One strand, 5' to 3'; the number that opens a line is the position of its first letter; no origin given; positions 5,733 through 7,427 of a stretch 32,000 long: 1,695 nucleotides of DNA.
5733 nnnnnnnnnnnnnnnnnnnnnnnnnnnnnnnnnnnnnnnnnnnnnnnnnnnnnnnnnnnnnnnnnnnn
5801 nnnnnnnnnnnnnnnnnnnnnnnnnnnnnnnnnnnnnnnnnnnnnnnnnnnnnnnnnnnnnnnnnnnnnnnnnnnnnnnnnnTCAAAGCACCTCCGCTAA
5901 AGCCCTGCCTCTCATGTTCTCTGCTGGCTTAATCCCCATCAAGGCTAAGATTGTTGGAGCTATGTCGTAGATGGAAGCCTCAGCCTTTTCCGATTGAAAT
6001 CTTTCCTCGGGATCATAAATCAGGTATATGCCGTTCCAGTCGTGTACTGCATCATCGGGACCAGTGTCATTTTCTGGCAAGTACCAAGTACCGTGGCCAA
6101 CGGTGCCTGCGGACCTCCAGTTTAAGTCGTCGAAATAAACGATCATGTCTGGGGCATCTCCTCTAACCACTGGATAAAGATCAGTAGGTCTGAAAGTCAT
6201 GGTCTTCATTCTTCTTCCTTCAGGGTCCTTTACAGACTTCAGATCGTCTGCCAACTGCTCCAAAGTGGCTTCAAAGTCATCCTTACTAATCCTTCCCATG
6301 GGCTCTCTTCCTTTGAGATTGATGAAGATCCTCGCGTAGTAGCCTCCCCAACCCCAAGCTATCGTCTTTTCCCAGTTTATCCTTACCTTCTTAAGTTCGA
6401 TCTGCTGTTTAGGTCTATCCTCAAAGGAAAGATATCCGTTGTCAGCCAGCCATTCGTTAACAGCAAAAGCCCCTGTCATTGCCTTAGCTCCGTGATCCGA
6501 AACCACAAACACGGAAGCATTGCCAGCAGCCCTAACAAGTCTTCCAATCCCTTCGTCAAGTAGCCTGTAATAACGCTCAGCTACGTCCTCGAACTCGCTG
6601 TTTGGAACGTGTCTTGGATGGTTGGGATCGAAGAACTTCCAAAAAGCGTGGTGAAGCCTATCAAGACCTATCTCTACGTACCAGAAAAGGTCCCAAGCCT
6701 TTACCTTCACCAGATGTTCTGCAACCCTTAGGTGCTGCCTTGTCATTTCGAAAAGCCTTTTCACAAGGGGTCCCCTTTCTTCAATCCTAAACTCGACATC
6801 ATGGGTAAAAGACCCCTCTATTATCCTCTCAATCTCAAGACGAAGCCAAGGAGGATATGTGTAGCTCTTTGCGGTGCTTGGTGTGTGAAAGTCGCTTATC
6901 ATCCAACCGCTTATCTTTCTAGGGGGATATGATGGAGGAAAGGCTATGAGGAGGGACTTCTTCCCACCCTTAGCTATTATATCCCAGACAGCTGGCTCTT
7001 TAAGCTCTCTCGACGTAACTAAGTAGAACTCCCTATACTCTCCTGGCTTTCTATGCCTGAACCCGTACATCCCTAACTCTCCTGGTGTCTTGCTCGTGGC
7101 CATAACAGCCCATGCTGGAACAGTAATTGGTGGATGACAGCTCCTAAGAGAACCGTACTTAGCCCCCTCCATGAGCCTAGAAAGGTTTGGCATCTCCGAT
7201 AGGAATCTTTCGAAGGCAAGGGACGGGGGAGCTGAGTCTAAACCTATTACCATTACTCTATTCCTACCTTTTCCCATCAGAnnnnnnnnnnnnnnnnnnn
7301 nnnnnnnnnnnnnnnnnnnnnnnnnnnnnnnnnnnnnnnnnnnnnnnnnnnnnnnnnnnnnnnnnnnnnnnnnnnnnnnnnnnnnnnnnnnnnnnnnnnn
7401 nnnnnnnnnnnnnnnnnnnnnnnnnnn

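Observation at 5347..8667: RHH-sat-NPP(alkaline phosphatase superfamily)-cysC operon: a PAPS-making module with an embedded uncharacterised phospho/sulfo-transfer-fold enzyme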

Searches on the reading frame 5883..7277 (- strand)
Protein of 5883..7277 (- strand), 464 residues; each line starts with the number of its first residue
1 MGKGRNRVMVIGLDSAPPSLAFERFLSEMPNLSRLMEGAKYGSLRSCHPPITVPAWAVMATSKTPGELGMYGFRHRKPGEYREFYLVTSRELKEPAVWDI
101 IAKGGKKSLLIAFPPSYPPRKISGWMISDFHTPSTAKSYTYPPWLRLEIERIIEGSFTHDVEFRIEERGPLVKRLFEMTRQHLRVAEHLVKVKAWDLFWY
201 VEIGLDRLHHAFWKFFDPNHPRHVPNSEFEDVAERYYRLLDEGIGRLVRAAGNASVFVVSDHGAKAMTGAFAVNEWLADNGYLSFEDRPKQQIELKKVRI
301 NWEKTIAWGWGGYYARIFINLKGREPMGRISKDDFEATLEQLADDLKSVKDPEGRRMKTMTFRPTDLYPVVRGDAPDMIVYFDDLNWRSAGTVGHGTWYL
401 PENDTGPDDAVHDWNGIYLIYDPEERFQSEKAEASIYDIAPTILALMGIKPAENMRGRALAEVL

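Call 3: search_protein_families(library=pfam, proteins=[window:5883-7277:-], max_evalue=0.01)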
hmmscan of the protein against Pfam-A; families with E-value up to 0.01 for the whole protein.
window:5883-7277:- (464 aa): 2 families
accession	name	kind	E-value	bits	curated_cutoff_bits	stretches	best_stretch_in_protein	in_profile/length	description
PF01663.27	Phosphodiest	-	3.3e-40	139.2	23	1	8-407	1-341/342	Type I phosphodiesterase / nucleotide pyrophosphatase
PF00884.28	Sulfatase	-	0.001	18.9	25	0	240-326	213-278/301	Sulfatase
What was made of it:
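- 5883..7277 (-): 464-aa AP/NPP-superfamily enzyme of the TON_1705/PYCH_17550 clade; most likely a high-affinity inorganic pyrophosphatase. PF01663 139 bits (call 3).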

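Call 4: search_protein_families(library=ncbifam, proteins=[window:5883-7277:-], max_evalue=0.01)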
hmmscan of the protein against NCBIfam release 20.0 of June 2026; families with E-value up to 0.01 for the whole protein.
window:5883-7277:- (464 aa): 1 family
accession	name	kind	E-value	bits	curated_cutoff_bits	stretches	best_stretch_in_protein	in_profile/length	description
TIGR01307.1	pgm_bpd_ind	equivalog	2.9e-05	22.7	330.65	1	408-460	451-503/504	2,3-bisphosphoglycerate-independent phosphoglycerate mutase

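Call 10: search_solved_structures(query=window:5883-7277:-, max_evalue=1, show_alignments=2)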
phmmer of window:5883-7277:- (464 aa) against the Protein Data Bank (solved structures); distinct sequences matched with E-value up to 1: 0.
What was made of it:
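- Tried and rejected: Single-sequence search of the 464-aa protein against PDB sequences found nothing at E<1 (call 10).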

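Call 13: find_homologous_proteins(query=window:5883-7277:-, max_evalue=1e-10)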
Query window:5883-7277:- (464 aa): 7343 proteins with E <= 1e-10 among 8000 candidates; the best 120 are listed.
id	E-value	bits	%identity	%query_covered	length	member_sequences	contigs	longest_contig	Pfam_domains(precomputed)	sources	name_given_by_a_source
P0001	5.5e-284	961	87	100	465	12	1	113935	PF01663.28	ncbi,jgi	-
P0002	2.7e-280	948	85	100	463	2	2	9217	PF01663.28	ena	-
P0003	1.1e-273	927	82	100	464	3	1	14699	PF01663.28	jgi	-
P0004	2.0e-253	860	78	98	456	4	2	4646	PF01663.28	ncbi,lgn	-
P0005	1.0e-248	844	75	99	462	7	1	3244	PF01663.28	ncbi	-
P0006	1.2e-223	762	67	98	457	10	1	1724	PF01663.28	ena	-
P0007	4.7e-220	750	66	99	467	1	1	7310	PF01663.28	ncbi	-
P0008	1.6e-217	741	65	98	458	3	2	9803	PF01663.28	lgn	-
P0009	3.5e-213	727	65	99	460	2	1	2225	PF01663.28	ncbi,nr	ncbi:MAG: alkaline phosphatase family protein [Candidatus Korarchaeota archaeon]|nr:alkaline phospha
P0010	1.9e-208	711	64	98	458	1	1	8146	PF01663.28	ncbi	-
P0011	1.3e-207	709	65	98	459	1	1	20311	PF01663.28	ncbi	-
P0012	2.7e-206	704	63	98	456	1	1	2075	PF01663.28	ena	-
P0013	1.5e-205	702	64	96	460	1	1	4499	PF01663.28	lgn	-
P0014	1.6e-205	702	63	98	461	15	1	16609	PF01663.28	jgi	jgi:predicted AlkP superfamily phosphohydrolase/phosphomutase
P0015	1.8e-205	702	64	98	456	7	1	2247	PF01663.28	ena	-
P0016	1.5e-204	699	63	98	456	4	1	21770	PF01663.28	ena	-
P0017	2.9e-204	698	63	98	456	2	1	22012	PF01663.28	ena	-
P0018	6.5e-198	677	61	97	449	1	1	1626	PF01663.28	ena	-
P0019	6.7e-187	640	58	96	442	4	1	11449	PF01663.28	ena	-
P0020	3.3e-183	628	57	98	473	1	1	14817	PF01663.28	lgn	-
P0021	6.2e-181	621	56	99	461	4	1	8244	PF01663.28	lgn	-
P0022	3.7e-180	618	55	99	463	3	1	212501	PF01663.28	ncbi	-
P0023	1.2e-179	616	55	98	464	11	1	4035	PF01663.28,PF00884.29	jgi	-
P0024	4.8e-179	614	54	99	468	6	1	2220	PF01663.28,PF00884.29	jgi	jgi:predicted AlkP superfamily phosphohydrolase/phosphomutase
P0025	5.0e-179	614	55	99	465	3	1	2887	PF01663.28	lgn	-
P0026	3.0e-177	609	56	98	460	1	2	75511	PF01663.28,PF00884.29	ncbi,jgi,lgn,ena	ncbi:MAG: alkaline phosphatase family protein [Candidatus Njordarchaeales archaeon]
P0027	4.5e-177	608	55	98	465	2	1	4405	PF01663.28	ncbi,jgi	-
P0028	3.5e-176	605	54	100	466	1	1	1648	PF01663.28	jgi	jgi:predicted AlkP superfamily phosphohydrolase/phosphomutase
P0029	6.0e-176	604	57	98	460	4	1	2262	PF01663.28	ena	-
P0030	8.1e-175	601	54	98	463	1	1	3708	PF01663.28,PF00884.29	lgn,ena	-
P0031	2.8e-173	595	55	98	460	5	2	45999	PF01663.28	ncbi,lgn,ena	-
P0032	8.3e-173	594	53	99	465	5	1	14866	PF01663.28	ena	-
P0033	2.2e-172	592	54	98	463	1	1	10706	PF01663.28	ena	-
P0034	2.4e-172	592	52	98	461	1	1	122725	PF01663.28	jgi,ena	-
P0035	9.1e-172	590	53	98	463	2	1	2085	PF01663.28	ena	-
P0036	1.1e-170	587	53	98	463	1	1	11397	PF01663.28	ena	-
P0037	1.1e-170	587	53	98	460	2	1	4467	PF01663.28,PF00884.29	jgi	-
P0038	1.2e-170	587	54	99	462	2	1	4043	PF01663.28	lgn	-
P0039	1.8e-170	586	53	98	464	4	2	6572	PF01663.28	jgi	-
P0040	1.6e-169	583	51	99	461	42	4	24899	PF01663.28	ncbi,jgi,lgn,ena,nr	ncbi:MAG: alkaline phosphatase family protein [Candidatus Odinarchaeota archaeon]|nr:alkaline phosph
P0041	2.4e-169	582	53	98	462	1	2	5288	PF01663.28,PF16347.11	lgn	-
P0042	4.5e-169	582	53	98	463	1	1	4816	PF01663.28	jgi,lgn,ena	-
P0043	6.0e-169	581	53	97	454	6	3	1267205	PF01663.28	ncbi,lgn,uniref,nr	ncbi:alkaline phosphatase family protein [Candidatus Hecatella orcuttiae]|uniref:alkaline phosphatas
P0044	8.3e-169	581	53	98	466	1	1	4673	PF01663.28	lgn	-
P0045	1.4e-168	580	52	99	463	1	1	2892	PF01663.28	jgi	jgi:predicted AlkP superfamily phosphohydrolase/phosphomutase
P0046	1.4e-168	580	53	99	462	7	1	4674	PF01663.28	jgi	-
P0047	1.5e-168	580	53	98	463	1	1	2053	PF01663.28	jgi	jgi:predicted AlkP superfamily phosphohydrolase/phosphomutase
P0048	1.9e-168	580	53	98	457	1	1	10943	PF01663.28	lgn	-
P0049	2.0e-168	579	52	99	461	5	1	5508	PF01663.28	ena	-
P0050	1.1e-167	577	56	92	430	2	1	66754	PF01663.28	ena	-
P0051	4.6e-167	575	53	98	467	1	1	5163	PF01663.28,PF00884.29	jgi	jgi:predicted AlkP superfamily phosphohydrolase/phosphomutase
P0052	5.6e-167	575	52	98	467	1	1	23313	PF01663.28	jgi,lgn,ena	-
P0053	7.4e-167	574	52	99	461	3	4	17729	PF01663.28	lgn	-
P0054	1.4e-166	573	52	100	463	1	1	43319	PF01663.28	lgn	-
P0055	1.6e-166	573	53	98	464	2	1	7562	PF01663.28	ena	-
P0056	1.8e-166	573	52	98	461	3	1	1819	PF01663.28,PF00884.29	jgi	jgi:predicted AlkP superfamily phosphohydrolase/phosphomutase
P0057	2.5e-166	573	51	99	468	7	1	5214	PF01663.28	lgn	-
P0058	3.0e-166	572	53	98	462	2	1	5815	PF01663.28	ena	-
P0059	3.3e-166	572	52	99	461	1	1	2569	PF01663.28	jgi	jgi:predicted AlkP superfamily phosphohydrolase/phosphomutase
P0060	5.1e-166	571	52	95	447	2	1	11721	PF01663.28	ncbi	-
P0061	7.6e-166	571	51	99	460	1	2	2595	PF01663.28,PF00884.29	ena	-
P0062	1.4e-165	570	50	99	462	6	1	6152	PF01663.28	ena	-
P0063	2.6e-165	569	51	100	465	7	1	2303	PF01663.28,PF00884.29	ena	-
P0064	3.1e-165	569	52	98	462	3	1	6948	PF01663.28,PF00884.29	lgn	-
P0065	3.5e-165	569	53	98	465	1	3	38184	PF01663.28,PF00884.29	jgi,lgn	-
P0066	4.3e-165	568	52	98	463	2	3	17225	PF01663.28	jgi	jgi:predicted AlkP superfamily phosphohydrolase/phosphomutase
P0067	6.2e-165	568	54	95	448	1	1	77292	PF01663.28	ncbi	-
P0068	6.6e-165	568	51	100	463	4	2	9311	PF01663.28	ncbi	ncbi:MAG: alkaline phosphatase family protein [Candidatus Baldrarchaeia archaeon]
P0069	1.2e-164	567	52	100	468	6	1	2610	PF01663.28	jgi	jgi:predicted AlkP superfamily phosphohydrolase/phosphomutase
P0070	1.2e-164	567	53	98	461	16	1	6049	PF01663.28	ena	-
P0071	1.2e-164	567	52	98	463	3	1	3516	PF01663.28,PF00884.29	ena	-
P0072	1.6e-164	567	51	98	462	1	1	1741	PF01663.28,PF00884.29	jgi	-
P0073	2.0e-164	566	51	99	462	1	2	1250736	PF01663.28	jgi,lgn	-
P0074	2.1e-164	566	52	98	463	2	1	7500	PF01663.28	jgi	jgi:predicted AlkP superfamily phosphohydrolase/phosphomutase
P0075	2.9e-164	566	53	98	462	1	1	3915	PF01663.28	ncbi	-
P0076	2.9e-164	566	52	98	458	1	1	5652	PF01663.28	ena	-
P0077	3.3e-164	566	52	98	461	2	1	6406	PF01663.28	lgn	-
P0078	4.3e-164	565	51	99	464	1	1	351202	PF01663.28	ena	-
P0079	4.6e-164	565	53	99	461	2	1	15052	PF01663.28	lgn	-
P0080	5.0e-164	565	52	98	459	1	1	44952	PF01663.28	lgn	-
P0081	5.3e-164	565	52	98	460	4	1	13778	PF01663.28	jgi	-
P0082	7.7e-164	564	51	98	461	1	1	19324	PF01663.28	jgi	jgi:predicted AlkP superfamily phosphohydrolase/phosphomutase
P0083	8.1e-164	564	52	98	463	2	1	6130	PF01663.28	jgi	jgi:predicted AlkP superfamily phosphohydrolase/phosphomutase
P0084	8.7e-164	564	51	98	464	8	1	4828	PF01663.28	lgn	-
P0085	9.2e-164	564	51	98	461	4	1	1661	PF01663.28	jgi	jgi:predicted AlkP superfamily phosphohydrolase/phosphomutase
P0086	1.1e-163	564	51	98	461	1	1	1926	PF01663.28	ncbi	-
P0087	1.1e-163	564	51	98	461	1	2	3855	PF01663.28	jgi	jgi:predicted AlkP superfamily phosphohydrolase/phosphomutase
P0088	1.4e-163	563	52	97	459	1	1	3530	PF01663.28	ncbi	-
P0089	1.6e-163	563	51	99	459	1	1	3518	PF01663.28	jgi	jgi:predicted AlkP superfamily phosphohydrolase/phosphomutase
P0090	2.7e-163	563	52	99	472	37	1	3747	PF01663.28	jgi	jgi:predicted AlkP superfamily phosphohydrolase/phosphomutase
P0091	4.7e-163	562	52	98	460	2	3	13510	PF01663.28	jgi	jgi:predicted AlkP superfamily phosphohydrolase/phosphomutase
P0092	4.8e-163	562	52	98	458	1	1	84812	PF01663.28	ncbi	-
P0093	6.0e-163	561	52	98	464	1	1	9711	PF01663.28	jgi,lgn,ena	-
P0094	6.6e-163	561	51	99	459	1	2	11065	PF01663.28,PF16347.11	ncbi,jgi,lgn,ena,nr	ncbi:MAG: alkaline phosphatase family protein [Candidatus Verstraetearchaeota archaeon]|jgi:predicte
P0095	6.6e-163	561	51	99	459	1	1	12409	PF01663.28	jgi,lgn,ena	-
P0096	7.1e-163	561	51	98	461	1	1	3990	PF01663.28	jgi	jgi:predicted AlkP superfamily phosphohydrolase/phosphomutase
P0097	7.1e-163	561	52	98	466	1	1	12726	PF01663.28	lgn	-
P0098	8.5e-163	561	50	100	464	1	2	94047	PF01663.28,PF16347.11,PF00884.29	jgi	-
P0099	9.0e-163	561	50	99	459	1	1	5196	PF01663.28,PF16347.11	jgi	jgi:predicted AlkP superfamily phosphohydrolase/phosphomutase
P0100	9.9e-163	561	52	98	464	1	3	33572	PF01663.28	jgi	jgi:predicted AlkP superfamily phosphohydrolase/phosphomutase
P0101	1.0e-162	561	51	98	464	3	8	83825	PF01663.28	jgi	jgi:predicted AlkP superfamily phosphohydrolase/phosphomutase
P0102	1.0e-162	561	51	99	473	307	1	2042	PF01663.28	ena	-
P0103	1.3e-162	560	50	98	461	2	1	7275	PF01663.28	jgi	-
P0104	1.4e-162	560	52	98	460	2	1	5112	PF01663.28,PF00884.29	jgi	-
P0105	1.7e-162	560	50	98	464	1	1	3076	PF01663.28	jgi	jgi:predicted AlkP superfamily phosphohydrolase/phosphomutase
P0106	2.5e-162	559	50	99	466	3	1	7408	PF01663.28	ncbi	-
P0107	2.6e-162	559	51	98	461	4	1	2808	PF01663.28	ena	-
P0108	2.8e-162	559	52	98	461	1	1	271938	PF01663.28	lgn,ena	-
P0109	5.8e-162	558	52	98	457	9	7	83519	PF01663.28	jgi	jgi:predicted AlkP superfamily phosphohydrolase/phosphomutase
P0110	5.9e-162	558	51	98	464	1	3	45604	PF01663.28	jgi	jgi:predicted AlkP superfamily phosphohydrolase/phosphomutase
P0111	7.9e-162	558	52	98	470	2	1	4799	PF01663.28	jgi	jgi:predicted AlkP superfamily phosphohydrolase/phosphomutase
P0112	9.7e-162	557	53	98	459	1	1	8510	PF01663.28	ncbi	-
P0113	9.9e-162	557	51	98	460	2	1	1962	PF01663.28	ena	-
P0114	1.4e-161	557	49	99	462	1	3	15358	PF01663.28,PF00884.29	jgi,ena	-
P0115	1.5e-161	557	51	99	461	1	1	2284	PF01663.28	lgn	-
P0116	1.8e-161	556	51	98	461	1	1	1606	PF01663.28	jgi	-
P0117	1.9e-161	556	52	96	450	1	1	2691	PF01663.28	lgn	-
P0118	2.0e-161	556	51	100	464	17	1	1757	PF01663.28,PF00884.29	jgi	-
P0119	2.1e-161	556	50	98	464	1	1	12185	PF01663.28,PF00884.29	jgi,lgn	jgi:predicted AlkP superfamily phosphohydrolase/phosphomutase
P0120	2.1e-161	556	52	98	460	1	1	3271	PF01663.28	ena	-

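Call 15: find_related_loci(query=A1, collection=genome_contigs, flank=8000)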
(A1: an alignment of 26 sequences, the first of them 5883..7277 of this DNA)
Query A1 (464 aa) in genome_contigs; peptide patterns used: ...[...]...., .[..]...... (x = any residue, [..] = any of these).
600 stretches matched a pattern (row limit reached: there are more); 586 encode a relative of the query (tblastn E <= 1e-3); the best 80 are kept; 80 distinct loci.
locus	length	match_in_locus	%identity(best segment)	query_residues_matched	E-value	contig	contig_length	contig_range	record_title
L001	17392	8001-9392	87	1-463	0e+0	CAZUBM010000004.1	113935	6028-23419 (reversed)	MAG TPA_asm: uncultured Nitrososphaerota archaeon isolate binchicken_co349_52 genome assembly, contig: NODE_9_length_113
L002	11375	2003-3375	76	6-463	0e+0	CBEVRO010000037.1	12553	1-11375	MAG TPA_asm: uncultured archaeon isolate SRR24791474_concoct_53 genome assembly, contig: ERZ25515408.1014, whole genome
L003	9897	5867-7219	63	7-460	0e+0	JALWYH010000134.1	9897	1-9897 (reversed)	MAG: Crenarchaeota archaeon isolate T2_maxbin2_scaf2bin.524 T2_NODE_9292_length_9897_cov_2.771136, whole genome shotgun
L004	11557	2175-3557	56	3-463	0e+0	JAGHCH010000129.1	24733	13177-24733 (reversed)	MAG: Candidatus Methanomethylicota archaeon isolate AUK277 PB_MBMC_231_c_000000000090, whole genome shotgun sequence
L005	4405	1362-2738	55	3-461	0e+0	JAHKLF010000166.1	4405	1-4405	MAG: Candidatus Njordarchaeota archaeon isolate B6_G17 GBS23_166, whole genome shotgun sequence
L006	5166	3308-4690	52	1-461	3e-175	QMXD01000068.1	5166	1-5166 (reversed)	MAG: Candidatus Hecatellales archaeon isolate B76_G16 B76_Guay16_scaffold_17719, whole genome shotgun sequence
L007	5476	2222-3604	50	4-462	8e-168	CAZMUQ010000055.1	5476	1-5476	MAG TPA_asm: uncultured Candidatus Bathyarchaeia archaeon isolate binchicken_co184_348 genome assembly, contig: NODE_320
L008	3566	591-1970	50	1-460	7e-168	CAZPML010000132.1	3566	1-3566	MAG TPA_asm: uncultured archaeon isolate binchicken_co6_203 genome assembly, contig: NODE_36836_length_3566_cov_4.799487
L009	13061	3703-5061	49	7-460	2e-160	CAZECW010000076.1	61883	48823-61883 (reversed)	MAG TPA_asm: uncultured archaeon isolate SRP231805_co4_171 genome assembly, contig: k141_159767, whole genome shotgun se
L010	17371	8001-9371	52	6-464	8e-160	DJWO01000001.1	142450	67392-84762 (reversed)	MAG TPA_asm: Candidatus Aminicenantes bacterium UBA6228 UBA6228_contig_39952, whole genome shotgun sequence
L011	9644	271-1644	50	7-464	2e-159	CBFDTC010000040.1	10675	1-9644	MAG TPA_asm: Candidatus Bathyarchaeota archaeon isolate SRR6823440_binner13_Refined_89 genome assembly, contig: ERZ65034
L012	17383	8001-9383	49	7-464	3e-159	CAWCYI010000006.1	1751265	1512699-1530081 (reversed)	MAG: uncultured Nitrososphaerota archaeon isolate MFD09222.bin.2.173 genome assembly, contig: contig_80634, whole genome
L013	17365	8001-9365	51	3-460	6e-157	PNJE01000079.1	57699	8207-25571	MAG: Candidatus Aminicenantes bacterium isolate ARK-02 NODE_21_length_57699_cov_7.89994, whole genome shotgun sequence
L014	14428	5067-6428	50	5-460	2e-156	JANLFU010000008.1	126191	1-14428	MAG: Candidatus Saccharicenans sp. isolate A05DMB19 NODE_8_length_126191_cov_32.716969, whole genome shotgun sequence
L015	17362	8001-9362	48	7-460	6e-156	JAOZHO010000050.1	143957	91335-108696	MAG: Candidatus Bathyarchaeota archaeon isolate QDN_3 k147_1198273, whole genome shotgun sequence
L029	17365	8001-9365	51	7-460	1e-153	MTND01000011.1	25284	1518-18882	MAG: Archaeoglobi archaeon JdFR-42 JGI24020J35080_1000610, whole genome shotgun sequence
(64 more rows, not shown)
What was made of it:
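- Closest known: TON_1705 of Thermococcus onnurineus NA1. Different: The host is an uncultured relative of a Nitrososphaerota MAG (call 15, L001).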

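Call 32: search_solved_structures(query=A1, max_evalue=1, show_alignments=2)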
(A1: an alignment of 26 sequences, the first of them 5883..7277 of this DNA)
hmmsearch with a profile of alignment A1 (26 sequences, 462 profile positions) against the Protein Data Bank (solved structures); distinct sequences matched with E-value up to 1: 22.
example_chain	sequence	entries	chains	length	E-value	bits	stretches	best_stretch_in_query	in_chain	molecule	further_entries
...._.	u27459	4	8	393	0.00021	23.3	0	204-265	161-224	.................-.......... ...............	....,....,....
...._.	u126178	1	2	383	0.00067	21.7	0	26-96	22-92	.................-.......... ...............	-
7mw8_D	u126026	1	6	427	0.0018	20.3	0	204-265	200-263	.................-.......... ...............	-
6hhm_A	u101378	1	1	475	0.0046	18.9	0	219-270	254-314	Arylsulfatase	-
3szy_A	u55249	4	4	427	0.0066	18.4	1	9-110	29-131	phosphonoacetate hydrolase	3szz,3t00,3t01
4lqy_A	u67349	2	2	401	0.011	17.7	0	209-266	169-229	Bis(5'-adenosyl)-triphosphatase ENPP4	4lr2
7oz8_AAA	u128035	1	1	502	0.013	17.4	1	223-262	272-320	Choline-sulfatase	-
3t02_A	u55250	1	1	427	0.042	15.8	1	9-110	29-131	phosphonoacetate hydrolase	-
5vpu_A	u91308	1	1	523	0.055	15.4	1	432-459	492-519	2,3-bisphosphoglycerate-independent phosphoglycerate mutase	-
4fdi_A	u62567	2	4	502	0.16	13.9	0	21-110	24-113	N-acetylgalactosamine-6-sulfatase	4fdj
5ege_A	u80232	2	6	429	0.29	13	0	3-64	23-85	Ectonucleotide pyrophosphatase/phosphodiesterase family member 6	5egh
5kgn_A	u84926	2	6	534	0.31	12.9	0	427-460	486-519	2,3-bisphosphoglycerate-independent phosphoglycerate mutase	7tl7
7knf_A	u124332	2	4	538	0.31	12.9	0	427-460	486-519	2,3-bisphosphoglycerate-independent phosphoglycerate mutase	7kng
5kgl_A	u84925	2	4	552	0.33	12.8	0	427-460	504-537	2,3-bisphosphoglycerate-independent phosphoglycerate mutase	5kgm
6ptk_A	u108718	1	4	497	0.38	12.6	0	402-458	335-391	exo-2S-iota carrageenan S1 sulfatase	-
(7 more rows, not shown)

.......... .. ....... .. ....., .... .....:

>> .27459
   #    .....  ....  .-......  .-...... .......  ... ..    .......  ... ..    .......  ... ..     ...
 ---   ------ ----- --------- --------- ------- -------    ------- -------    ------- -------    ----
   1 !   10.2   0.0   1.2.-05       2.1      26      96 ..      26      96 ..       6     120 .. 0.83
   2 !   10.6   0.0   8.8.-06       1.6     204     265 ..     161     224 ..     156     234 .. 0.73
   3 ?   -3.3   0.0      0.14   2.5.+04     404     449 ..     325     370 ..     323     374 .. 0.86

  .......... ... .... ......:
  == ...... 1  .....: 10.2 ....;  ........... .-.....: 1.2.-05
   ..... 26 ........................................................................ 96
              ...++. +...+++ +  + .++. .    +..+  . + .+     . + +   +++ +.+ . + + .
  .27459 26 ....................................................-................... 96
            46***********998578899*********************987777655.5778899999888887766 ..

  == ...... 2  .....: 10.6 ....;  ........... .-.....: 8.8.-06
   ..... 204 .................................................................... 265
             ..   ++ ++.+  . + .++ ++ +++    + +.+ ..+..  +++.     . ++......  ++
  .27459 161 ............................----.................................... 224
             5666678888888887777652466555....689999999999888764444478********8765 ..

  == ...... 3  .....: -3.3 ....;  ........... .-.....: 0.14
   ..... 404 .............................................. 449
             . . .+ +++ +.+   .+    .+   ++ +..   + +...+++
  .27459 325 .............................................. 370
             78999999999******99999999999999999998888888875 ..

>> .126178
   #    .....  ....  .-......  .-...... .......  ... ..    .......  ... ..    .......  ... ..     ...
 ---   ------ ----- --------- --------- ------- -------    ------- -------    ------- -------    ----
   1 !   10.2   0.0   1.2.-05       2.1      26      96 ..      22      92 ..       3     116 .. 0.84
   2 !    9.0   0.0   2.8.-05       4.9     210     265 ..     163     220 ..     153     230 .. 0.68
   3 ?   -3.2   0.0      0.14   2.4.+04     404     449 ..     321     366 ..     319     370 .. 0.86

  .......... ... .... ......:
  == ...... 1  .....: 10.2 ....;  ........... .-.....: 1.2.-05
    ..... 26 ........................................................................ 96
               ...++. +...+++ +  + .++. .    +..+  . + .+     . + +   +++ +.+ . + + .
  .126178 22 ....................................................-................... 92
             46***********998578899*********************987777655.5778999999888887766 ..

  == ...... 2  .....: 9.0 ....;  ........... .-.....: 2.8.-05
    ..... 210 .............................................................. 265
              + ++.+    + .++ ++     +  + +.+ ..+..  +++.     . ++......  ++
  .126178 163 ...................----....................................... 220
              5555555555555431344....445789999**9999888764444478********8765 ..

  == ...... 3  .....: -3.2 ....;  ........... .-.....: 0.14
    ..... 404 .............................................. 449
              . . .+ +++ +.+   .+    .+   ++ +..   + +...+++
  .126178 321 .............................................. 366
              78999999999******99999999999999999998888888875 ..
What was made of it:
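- On NPP / PF01663 (alkaline phosphatase superfamily): T52 aligns with the nucleophile Thr of Xac NPP (call 32).
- Checked: T52 aligns with the nucleophile Thr of Xanthomonas NPP (call 32).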
